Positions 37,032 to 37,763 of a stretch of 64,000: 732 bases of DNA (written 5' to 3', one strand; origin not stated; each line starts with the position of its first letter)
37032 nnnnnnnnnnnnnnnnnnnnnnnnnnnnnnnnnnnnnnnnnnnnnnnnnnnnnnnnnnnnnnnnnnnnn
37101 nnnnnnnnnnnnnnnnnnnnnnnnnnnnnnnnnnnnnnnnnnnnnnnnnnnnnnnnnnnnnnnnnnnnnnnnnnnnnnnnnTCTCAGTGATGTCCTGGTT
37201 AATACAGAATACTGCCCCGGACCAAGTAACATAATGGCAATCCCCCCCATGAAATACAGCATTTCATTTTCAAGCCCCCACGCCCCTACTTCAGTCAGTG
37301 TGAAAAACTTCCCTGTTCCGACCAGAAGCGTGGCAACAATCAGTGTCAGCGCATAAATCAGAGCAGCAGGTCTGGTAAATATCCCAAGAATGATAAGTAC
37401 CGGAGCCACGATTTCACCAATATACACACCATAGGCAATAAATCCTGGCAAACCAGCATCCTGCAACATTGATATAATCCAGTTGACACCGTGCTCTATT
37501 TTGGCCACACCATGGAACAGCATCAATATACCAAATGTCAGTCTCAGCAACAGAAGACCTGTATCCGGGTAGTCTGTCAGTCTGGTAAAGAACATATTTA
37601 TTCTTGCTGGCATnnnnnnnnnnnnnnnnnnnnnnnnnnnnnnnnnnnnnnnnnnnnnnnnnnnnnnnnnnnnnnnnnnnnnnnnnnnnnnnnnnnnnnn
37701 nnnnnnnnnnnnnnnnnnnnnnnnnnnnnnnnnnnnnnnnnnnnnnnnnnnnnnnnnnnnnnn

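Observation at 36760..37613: Glutaredoxin-fold protein with CPSV motif convergent with a DoxX membrane protein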

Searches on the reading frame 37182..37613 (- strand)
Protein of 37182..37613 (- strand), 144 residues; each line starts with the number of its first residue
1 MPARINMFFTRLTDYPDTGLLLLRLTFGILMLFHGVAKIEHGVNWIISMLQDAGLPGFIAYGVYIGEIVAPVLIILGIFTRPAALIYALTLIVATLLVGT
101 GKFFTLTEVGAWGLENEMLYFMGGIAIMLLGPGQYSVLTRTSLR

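Call 3: search_protein_families(library=pfam, proteins=[window:37182-37613:-], max_evalue=1)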
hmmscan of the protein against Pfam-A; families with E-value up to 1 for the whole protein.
window:37182-37613:- (144 aa): 2 families
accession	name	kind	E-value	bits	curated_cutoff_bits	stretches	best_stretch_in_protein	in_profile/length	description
PF07681.17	DoxX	-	2.1e-19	70.4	23.6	1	19-98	1-83/85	DoxX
PF07291.16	MauE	-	0.0018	19.1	27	1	20-100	5-89/128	Methylamine utilisation protein MauE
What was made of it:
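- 37179..37613 (-): 144-aa DoxX-family integral membrane protein without any cysteine. Pfam PF07681, 70.4 bits (call 3).
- On DoxX (PF07681): 70.4 bits against 23.6, covering profile positions 1-83 of 85 (call 3).
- Closest known: DoxX family. Same: The 144-aa protein is a clear member (70.4 bits, call 3).
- Checked: The 144-aa protein matches Pfam DoxX PF07681 at 70.4 bits against a cut-off of 23.6 (call 3).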

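Call 4: search_protein_families(library=ncbifam, proteins=[window:37182-37613:-], max_evalue=1)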
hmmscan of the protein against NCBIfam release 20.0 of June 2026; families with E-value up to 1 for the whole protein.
window:37182-37613:- (144 aa): 4 families
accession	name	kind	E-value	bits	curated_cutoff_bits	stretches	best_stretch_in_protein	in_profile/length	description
NF050144.1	matur_HvfX_fam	equivalog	4.6e-07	30.2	80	1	19-101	3-90/165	HvfX family Cu-binding RiPP maturation protein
NF007677.0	PRK10352.1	equivalog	0.0043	16.2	433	1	48-93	225-270/314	nickel ABC transporter permease subunit NikB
NF040516.1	CapE_47_fam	domain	0.14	12.1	35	0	68-85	13-30/39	CapE family protein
NF040511.1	membrane_GPGG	equivalog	1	9.4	33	1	67-101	6-41/47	GPGG-motif small membrane protein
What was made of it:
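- On HvfX family Cu-binding RiPP maturation protein (NF050144): 30.2 bits against 80 (call 4).
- Closest known: DoxX family. Different: It does not reach the HvfX subfamily cut-off (30.2 vs 80 bits, call 4).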

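Call 15: find_homologous_proteins(query=window:37182-37613:-, max_evalue=1e-10)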
Query window:37182-37613:- (144 aa): 1387 proteins with E <= 1e-10 among 1463 candidates; the best 120 are listed.
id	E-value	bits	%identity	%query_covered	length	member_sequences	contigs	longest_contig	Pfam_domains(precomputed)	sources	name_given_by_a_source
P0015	1.4e-84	299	99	100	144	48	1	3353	PF07681.18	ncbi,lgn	ncbi:TPA: DoxX family protein [Escherichia coli]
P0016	4.4e-74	265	88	100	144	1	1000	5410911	PF07681.18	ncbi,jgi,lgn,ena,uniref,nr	ncbi:DoxX family protein [Escherichia coli]|uniref:DoxX family protein n=1 Tax=Escherichia coli TaxI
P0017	6.4e-74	265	89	98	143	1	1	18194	PF07681.18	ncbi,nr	ncbi:TPA: DoxX family protein, partial [Escherichia coli]|nr:DoxX family protein [Escherichia coli]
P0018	1.2e-73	264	88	100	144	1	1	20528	PF07681.18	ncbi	ncbi:TPA: DoxX family protein [Escherichia coli]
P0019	1.2e-73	264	88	100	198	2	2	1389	PF07681.18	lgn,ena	-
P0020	1.3e-73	264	88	100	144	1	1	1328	PF07681.18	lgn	-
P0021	2.1e-73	263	88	100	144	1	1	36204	PF07681.18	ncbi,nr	ncbi:DoxX family protein [Escherichia coli]|nr:DoxX family protein [Escherichia coli]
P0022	2.4e-73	263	88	100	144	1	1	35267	PF07681.18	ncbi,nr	ncbi:DoxX family protein [Escherichia coli]|nr:DoxX family protein [Escherichia coli]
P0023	3.5e-73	262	88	100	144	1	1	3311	PF07681.18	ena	-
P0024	8.3e-73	261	89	97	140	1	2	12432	PF07681.18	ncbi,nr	ncbi:DoxX family protein, partial [Escherichia coli]|nr:DoxX family protein [Escherichia coli] EHA49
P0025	3.5e-72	259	93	93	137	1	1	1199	PF07681.18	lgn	-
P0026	5.7e-72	258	90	96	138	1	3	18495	PF07681.18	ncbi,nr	ncbi:DoxX family protein [Escherichia coli]|nr:DoxX family protein [Escherichia coli] EFN8697270.1 D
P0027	1.3e-71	257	90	94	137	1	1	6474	PF07681.18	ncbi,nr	ncbi:DoxX family protein [Escherichia coli]|nr:DoxX family protein [Escherichia coli]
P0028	1.3e-70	254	90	94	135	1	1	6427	PF07681.18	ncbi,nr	ncbi:DoxX family protein, partial [Escherichia coli]|nr:DoxX family protein [Escherichia coli]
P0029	3.7e-70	253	99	86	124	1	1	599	PF07681.18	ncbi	ncbi:TPA: DoxX family protein [Escherichia coli]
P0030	3.0e-67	243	90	90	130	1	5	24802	PF07681.18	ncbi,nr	ncbi:DoxX family protein, partial [Escherichia coli]|nr:DoxX family protein [Escherichia coli] EFC67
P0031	5.7e-67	242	84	100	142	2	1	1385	PF07681.18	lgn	-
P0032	1.2e-65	238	77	100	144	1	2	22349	PF07681.18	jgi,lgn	-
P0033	9.2e-65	235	76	100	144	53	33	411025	PF07681.18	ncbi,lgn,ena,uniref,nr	uniref:DoxX family protein n=1 Tax=Hafnia alvei TaxID=569 RepID=UPI00248D7608|nr:DoxX family protein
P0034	5.6e-64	233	74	100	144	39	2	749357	PF07681.18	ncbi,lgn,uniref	ncbi:DoxX family protein [Hafnia paralvei]|uniref:DoxX family protein n=1 Tax=Hafnia paralvei TaxID=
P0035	1.8e-62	228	72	100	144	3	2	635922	PF07681.18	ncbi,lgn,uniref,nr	ncbi:DoxX family protein [Yersinia nurmii]|uniref:DoxX n=1 Tax=Yersinia nurmii TaxID=685706 RepID=A0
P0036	3.1e-62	227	72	100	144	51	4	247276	PF07681.18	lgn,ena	-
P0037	3.4e-62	227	72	100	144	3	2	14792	PF07681.18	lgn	-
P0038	1.3e-61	225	72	100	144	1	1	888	PF07681.18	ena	-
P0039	1.5e-61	225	70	100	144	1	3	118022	PF07681.18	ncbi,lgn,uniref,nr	ncbi:DoxX family protein [Yersinia alsatica]|uniref:DoxX family protein n=1 Tax=Yersinia alsatica Ta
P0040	2.1e-61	224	69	100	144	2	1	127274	PF07681.18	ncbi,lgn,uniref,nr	ncbi:DoxX family protein [Yersinia rohdei]|uniref:DoxX family protein n=1 Tax=Yersinia rohdei TaxID=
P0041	4.8e-61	223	70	100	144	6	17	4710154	PF07681.18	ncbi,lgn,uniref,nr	ncbi:DoxX family protein [Yersinia canariae]|uniref:DoxX family protein n=1 Tax=Yersinia canariae Ta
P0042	7.9e-61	222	69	100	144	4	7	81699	PF07681.18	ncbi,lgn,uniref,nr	ncbi:DoxX family protein [Yersinia alsatica]|uniref:DoxX family protein n=1 Tax=Yersinia alsatica Ta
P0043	1.4e-60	221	69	100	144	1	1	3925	PF07681.18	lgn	-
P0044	1.7e-60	221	72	100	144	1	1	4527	PF07681.18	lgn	-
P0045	1.7e-60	221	72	100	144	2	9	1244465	PF07681.18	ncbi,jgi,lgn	ncbi:MAG TPA: DoxX family protein [Buttiauxella sp.]|jgi:putative oxidoreductase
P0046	4.8e-60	220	70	100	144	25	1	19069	PF07681.18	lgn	-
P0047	6.8e-59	216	69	100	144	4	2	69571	PF07681.18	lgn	-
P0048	8.9e-59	216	72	100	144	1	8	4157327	PF07681.18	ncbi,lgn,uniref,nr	ncbi:DoxX family protein [Pectobacterium cacticida]|uniref:DoxX family protein n=1 Tax=Pectobacteriu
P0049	9.2e-59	216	71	100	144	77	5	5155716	PF07681.18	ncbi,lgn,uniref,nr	ncbi:DoxX family protein [Pectobacterium polaris]|uniref:DoxX family protein n=1 Tax=Pectobacterium 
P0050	2.2e-58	214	69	100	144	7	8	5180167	PF07681.18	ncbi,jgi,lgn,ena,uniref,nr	ncbi:DoxX family membrane protein [Rouxiella sp. S1S-2]|uniref:DoxX family protein n=1 Tax=Rouxiella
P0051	2.5e-58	214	71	100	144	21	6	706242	PF07681.18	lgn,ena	-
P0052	2.7e-58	214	69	99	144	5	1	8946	PF07681.18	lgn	-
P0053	2.8e-58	214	67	100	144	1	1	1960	PF07681.18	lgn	-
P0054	3.5e-58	214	71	100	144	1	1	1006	PF07681.18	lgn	-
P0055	4.1e-58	214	70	100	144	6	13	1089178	PF07681.18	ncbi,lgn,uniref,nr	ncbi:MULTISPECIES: DoxX family protein [Rahnella]|uniref:DoxX family protein n=1 Tax=Rahnella TaxID=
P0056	4.7e-58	213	67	100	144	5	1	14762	PF07681.18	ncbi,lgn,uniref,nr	ncbi:DoxX family protein [Yersinia aldovae]|uniref:DoxX family protein n=1 Tax=Yersinia aldovae TaxI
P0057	4.8e-58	213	70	99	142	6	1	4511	PF07681.18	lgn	-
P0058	6.0e-58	213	70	100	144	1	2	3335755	PF07681.18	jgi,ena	jgi:putative oxidoreductase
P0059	6.1e-58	213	69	100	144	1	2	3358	PF07681.18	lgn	-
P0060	1.0e-57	212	71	98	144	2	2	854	PF07681.18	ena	-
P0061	1.2e-57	212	69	99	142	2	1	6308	PF07681.18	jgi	-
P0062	1.3e-57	212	69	99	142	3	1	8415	PF07681.18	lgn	-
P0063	1.4e-57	212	69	100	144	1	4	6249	PF07681.18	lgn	-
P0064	2.5e-57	211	69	100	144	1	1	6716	PF07681.18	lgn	-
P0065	2.7e-57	211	69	100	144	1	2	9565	PF07681.18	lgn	-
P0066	5.9e-57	210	68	100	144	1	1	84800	PF07681.18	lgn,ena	-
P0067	6.1e-57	210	67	99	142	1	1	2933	PF07681.18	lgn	-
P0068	6.4e-57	210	69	100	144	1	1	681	PF07681.18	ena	-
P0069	1.2e-56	209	71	95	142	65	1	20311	PF07681.18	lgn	-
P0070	3.0e-56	207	69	100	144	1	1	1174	PF07681.18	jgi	-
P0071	4.2e-56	207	69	95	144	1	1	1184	PF07681.18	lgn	-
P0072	4.4e-56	207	64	99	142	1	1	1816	PF07681.18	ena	-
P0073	4.6e-56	207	66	100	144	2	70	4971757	PF07681.18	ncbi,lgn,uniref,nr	ncbi:DoxX family protein [Pectobacteriaceae bacterium CE70]|uniref:DoxX family protein n=1 Tax=Serra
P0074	1.4e-55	205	68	100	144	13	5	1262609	PF07681.18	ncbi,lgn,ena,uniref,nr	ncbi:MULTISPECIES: DoxX family protein [Symbiopectobacterium]|uniref:DoxX family protein n=1 Tax=Sym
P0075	1.6e-55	205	65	99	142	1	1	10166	PF07681.18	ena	-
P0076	1.7e-55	205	68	100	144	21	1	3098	PF07681.18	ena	-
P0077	1.9e-55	205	65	99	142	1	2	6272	PF07681.18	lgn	-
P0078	2.4e-55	205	69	95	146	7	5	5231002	PF07681.18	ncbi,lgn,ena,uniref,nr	ncbi:DoxX family protein [Kosakonia sp. ML.JS2a]|uniref:DoxX family protein n=1 Tax=Kosakonia sp. ML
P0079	4.3e-55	204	68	95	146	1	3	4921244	PF07681.18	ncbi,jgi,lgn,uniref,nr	ncbi:DoxX family protein [Kosakonia sp. BK9b]|uniref:DoxX family protein n=1 Tax=Kosakonia sp. TaxID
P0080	4.6e-55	204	68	100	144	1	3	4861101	PF07681.18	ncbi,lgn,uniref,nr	ncbi:putative membrane protein [Rahnella aquatilis CIP 78.65 = ATCC 33071]|uniref:Putative membrane 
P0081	4.8e-55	204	68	94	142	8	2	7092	PF07681.18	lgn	-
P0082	5.1e-55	203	68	95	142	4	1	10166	PF07681.18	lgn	-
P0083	6.0e-55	203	63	99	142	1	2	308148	PF07681.18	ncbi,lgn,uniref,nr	ncbi:DoxX family protein [Superficieibacter electus]|uniref:DoxX family protein n=1 Tax=Superficieib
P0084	7.6e-55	203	67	100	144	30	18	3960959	PF07681.18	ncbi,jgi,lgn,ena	jgi:putative oxidoreductase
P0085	7.9e-55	203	66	97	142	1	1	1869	PF07681.18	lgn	-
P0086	8.2e-55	203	64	99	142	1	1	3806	PF07681.18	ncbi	-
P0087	8.9e-55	203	68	100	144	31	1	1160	PF07681.18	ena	-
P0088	1.0e-54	202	69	100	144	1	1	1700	PF07681.18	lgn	-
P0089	1.3e-54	202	64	99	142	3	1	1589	PF07681.18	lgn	-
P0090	1.5e-54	202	68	97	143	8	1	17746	PF07681.18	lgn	-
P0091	1.7e-54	202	66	100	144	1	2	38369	PF07681.18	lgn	-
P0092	1.8e-54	202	67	98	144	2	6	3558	PF07681.18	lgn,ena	-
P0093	1.9e-54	202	68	99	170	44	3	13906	PF07681.18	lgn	-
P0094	2.2e-54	201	65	100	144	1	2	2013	PF07681.18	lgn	-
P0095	2.3e-54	201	70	96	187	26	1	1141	PF07681.18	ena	-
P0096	2.6e-54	201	66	93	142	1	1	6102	PF07681.18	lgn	-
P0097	2.9e-54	201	66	97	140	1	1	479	PF07681.18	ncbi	-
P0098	3.0e-54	201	67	100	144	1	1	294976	PF07681.18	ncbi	-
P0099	3.2e-54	201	67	100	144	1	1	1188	PF07681.18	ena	-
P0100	5.1e-54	200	67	100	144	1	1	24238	PF07681.18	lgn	-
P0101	9.5e-54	199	70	90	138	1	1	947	PF07681.18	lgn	-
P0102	9.8e-54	199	70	96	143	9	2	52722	PF07681.18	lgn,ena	-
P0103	1.4e-53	199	65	97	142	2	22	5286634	PF07681.18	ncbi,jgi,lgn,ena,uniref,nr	ncbi:DoxX family protein [Klebsiella pneumoniae subsp. pneumoniae]|uniref:DoxX family protein n=1 Ta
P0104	1.7e-53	199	66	99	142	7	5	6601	PF07681.18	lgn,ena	-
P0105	1.8e-53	198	67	92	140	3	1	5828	PF07681.18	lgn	-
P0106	1.9e-53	198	66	93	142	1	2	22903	PF07681.18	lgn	-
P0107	3.0e-53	198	64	99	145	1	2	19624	PF07681.18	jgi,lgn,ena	-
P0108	3.0e-53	198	67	97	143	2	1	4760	PF07681.18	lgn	-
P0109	3.8e-53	197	65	97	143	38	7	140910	PF07681.18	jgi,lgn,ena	jgi:putative oxidoreductase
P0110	4.2e-53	197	65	95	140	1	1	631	PF07681.18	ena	-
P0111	5.3e-53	197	67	95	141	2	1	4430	PF07681.18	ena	-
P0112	5.8e-53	197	64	97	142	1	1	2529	PF07681.18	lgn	-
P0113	6.0e-53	197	63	100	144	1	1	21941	PF07681.18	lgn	-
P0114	6.1e-53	197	65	99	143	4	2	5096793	PF07681.18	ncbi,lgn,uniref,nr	ncbi:putative oxidoreductase [Kosakonia arachidis]|uniref:Putative oxidoreductase n=1 Tax=Kosakonia 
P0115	1.1e-52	196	63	99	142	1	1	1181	PF07681.18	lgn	-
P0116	1.2e-52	196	63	97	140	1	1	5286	PF07681.18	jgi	-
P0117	2.3e-52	195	66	96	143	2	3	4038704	PF07681.18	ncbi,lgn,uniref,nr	ncbi:DoxX family protein [Pragia fontium]|uniref:Oxidoreductase n=1 Tax=Pragia fontium DSM 5563 = AT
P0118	3.9e-52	194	63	97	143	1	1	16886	PF07681.18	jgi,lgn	-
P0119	4.0e-52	194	64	97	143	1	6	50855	PF07681.18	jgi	jgi:putative oxidoreductase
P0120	4.1e-52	194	67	97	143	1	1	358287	PF07681.18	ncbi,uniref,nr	ncbi:DoxX family protein [Budvicia diplopodorum]|uniref:DoxX family protein n=1 Tax=Budvicia diplopo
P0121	4.7e-52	194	69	95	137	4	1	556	PF07681.18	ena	-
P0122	7.2e-52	193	68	90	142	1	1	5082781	PF07681.18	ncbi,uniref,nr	ncbi:DoxX family protein [Rouxiella badensis]|uniref:DoxX family protein n=1 Tax=Rouxiella badensis 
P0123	9.1e-52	193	67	90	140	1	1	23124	PF07681.18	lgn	-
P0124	1.0e-51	193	68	89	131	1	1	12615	PF07681.18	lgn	-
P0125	1.4e-51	192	61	100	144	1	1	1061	PF07681.18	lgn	-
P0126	1.4e-51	192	68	93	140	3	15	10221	PF07681.18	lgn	-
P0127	1.8e-51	192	62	100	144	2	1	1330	PF07681.18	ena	-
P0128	1.9e-51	192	61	97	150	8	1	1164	PF07681.18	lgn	-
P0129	2.0e-51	192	63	100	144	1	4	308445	PF07681.18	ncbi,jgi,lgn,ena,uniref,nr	ncbi:DoxX family protein [Winslowiella iniecta]|uniref:DoxX n=1 Tax=Winslowiella iniecta TaxID=15602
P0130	2.3e-51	192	100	67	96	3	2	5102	PF07681.18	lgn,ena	-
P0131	2.8e-51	191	63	100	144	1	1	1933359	PF07681.18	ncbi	-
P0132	3.8e-51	191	65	100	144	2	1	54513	PF07681.18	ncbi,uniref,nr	ncbi:DoxX family protein [Musicola keenii]|uniref:DoxX family protein n=1 Tax=Musicola keenii TaxID=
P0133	5.6e-51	190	66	92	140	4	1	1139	PF07681.18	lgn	-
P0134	1.0e-50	190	65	92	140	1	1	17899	PF07681.18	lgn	-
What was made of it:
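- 37179..37613 (-): 1387 relatives at E<=1e-10 (call 15).
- On DoxX (PF07681): There are 1387 relatives at E<=1e-10 (call 15).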

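Call 16: find_encoding_contigs(protein=P0016, flank=6000, max_places=4)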
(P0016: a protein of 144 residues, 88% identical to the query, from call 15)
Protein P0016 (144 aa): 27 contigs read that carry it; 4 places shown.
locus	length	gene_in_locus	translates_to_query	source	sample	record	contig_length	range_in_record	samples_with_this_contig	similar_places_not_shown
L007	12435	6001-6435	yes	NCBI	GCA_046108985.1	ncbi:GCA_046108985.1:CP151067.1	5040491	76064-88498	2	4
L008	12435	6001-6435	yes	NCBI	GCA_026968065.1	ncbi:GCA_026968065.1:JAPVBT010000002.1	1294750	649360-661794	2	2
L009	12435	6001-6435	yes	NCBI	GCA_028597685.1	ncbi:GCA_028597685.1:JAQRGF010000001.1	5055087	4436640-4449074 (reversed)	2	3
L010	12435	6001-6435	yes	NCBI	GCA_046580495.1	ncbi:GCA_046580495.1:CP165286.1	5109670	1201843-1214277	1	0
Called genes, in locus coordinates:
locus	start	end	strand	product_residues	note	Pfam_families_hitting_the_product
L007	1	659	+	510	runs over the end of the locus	PF13518:HTH_28 (faint), PF13551:HTH_29 (faint), PF01527:HTH_Tnp_1 (weak), PF13276:HTH_21, PF00665:rve, PF13683:rve_3 (weak), PF13333:rve_2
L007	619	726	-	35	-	-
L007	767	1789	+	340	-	PF00665:rve, PF22483:Mu-transpos_C_2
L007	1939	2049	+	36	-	-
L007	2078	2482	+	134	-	PF01527:HTH_Tnp_1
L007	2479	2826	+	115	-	PF05717:TnpB_IS66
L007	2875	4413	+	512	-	PF13007:LZ_Tnp_IS66, PF13005:zf-IS66, PF03050:DDE_Tnp_IS66, PF13817:DDE_Tnp_IS66_C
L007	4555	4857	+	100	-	PF01527:HTH_Tnp_1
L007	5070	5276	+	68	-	-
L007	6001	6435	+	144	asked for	PF07681:DoxX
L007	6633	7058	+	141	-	PF00872:Transposase_mut (weak), PF02371:Transposase_20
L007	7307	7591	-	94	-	-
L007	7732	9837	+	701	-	PF07715:Plug, PF00593:TonB_dep_Rec_b-barrel, PF14905:OMP_b-brl_3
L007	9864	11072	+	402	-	-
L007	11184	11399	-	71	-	PF18406:DUF1281_C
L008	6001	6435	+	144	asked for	PF07681:DoxX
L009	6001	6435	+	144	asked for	PF07681:DoxX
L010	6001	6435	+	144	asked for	PF07681:DoxX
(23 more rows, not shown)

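Call 17: find_encoding_contigs(protein=P0033, flank=5000, max_places=2)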
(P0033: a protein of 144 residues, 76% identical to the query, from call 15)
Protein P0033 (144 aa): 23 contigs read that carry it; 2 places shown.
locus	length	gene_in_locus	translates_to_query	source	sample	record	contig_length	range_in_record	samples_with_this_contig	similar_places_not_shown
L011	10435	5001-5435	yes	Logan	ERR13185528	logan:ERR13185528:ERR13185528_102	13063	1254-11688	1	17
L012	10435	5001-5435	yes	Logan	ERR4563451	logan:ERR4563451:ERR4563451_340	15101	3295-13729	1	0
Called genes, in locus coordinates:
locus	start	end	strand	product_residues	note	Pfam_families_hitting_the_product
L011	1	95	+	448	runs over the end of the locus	?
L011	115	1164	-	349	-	PF17773:UPF0176_N, PF00581:Rhodanese, PF12368:Rhodanese_C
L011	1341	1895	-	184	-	PF01381:HTH_3, PF13413:HTH_25 (weak), PF13560:HTH_31, PF07883:Cupin_2 (weak)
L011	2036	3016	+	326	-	PF13536:EmrE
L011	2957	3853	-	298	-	PF00126:HTH_1, PF03466:LysR_substrate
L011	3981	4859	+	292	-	PF00753:Lactamase_B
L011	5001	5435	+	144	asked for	PF07681:DoxX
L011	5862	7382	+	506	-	PF07690:MFS_1, PF00854:PTR2, PF07690:MFS_1 (weak)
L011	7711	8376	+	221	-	PF09335:VTT_dom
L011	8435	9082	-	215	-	PF01323:DSBA, PF13743:Thioredoxin_5 (weak)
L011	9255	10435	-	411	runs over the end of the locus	PF00083:Sugar_tr, PF06779:MFS_4 (weak), PF07690:MFS_1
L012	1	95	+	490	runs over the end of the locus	PF00392:GntR, PF00155:Aminotran_1_2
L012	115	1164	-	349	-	PF17773:UPF0176_N, PF00581:Rhodanese, PF12368:Rhodanese_C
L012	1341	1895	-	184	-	PF01381:HTH_3, PF13413:HTH_25 (weak), PF13560:HTH_31, PF07883:Cupin_2 (weak)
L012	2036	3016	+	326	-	PF13536:EmrE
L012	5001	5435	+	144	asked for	PF07681:DoxX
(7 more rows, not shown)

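Call 38: find_encoding_contigs(protein=P0032, flank=8000, max_places=3)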
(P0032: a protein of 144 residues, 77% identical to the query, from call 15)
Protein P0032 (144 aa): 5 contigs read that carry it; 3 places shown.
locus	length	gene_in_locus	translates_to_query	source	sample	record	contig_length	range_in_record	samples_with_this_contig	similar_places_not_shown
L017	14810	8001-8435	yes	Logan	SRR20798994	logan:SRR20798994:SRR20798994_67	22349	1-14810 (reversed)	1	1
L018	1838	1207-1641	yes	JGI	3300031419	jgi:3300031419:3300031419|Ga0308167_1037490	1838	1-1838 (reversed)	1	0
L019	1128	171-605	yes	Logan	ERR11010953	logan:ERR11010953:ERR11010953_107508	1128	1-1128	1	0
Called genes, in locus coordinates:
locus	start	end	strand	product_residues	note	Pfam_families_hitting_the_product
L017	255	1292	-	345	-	PF01594:AI-2E_transport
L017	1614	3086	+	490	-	PF00392:GntR, PF00155:Aminotran_1_2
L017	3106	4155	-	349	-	PF17773:UPF0176_N, PF00581:Rhodanese, PF12368:Rhodanese_C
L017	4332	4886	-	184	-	PF01381:HTH_3, PF13413:HTH_25 (weak), PF13560:HTH_31, PF07883:Cupin_2 (faint)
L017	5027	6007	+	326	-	PF13536:EmrE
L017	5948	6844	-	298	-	PF00126:HTH_1, PF03466:LysR_substrate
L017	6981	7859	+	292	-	PF00753:Lactamase_B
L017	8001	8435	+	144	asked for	PF07681:DoxX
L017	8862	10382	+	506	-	PF07690:MFS_1, PF00854:PTR2, PF07690:MFS_1 (weak)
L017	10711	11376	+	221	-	PF09335:VTT_dom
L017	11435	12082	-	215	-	PF01323:DSBA (weak)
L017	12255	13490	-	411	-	PF00083:Sugar_tr, PF06779:MFS_4 (weak), PF07690:MFS_1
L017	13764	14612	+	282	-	PF05675:DUF817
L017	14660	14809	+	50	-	?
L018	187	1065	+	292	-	PF00753:Lactamase_B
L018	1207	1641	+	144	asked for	PF07681:DoxX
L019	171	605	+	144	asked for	PF07681:DoxX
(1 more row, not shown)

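Call 40: find_encoding_contigs(protein=P0049, flank=4000, max_places=1)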
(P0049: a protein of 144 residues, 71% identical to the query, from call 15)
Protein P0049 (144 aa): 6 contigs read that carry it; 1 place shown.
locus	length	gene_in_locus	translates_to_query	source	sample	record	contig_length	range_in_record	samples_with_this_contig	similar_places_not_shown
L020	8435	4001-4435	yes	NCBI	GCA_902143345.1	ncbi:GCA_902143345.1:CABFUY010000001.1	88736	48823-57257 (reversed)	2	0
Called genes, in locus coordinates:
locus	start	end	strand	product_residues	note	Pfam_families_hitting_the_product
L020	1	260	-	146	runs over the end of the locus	-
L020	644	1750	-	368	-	PF00724:Oxidored_FMN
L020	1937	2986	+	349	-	PF00248:Aldo_ket_red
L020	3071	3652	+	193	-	PF00440:TetR_N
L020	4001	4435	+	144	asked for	PF07681:DoxX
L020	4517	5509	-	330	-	PF02463:SMC_N (weak), PF00005:ABC_tran, PF13304:AAA_21 (faint), PF12857:TOBE_3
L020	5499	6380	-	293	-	PF00528:BPD_transp_1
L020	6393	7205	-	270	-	PF00528:BPD_transp_1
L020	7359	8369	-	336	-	PF01547:SBP_bac_1, PF13531:SBP_bac_11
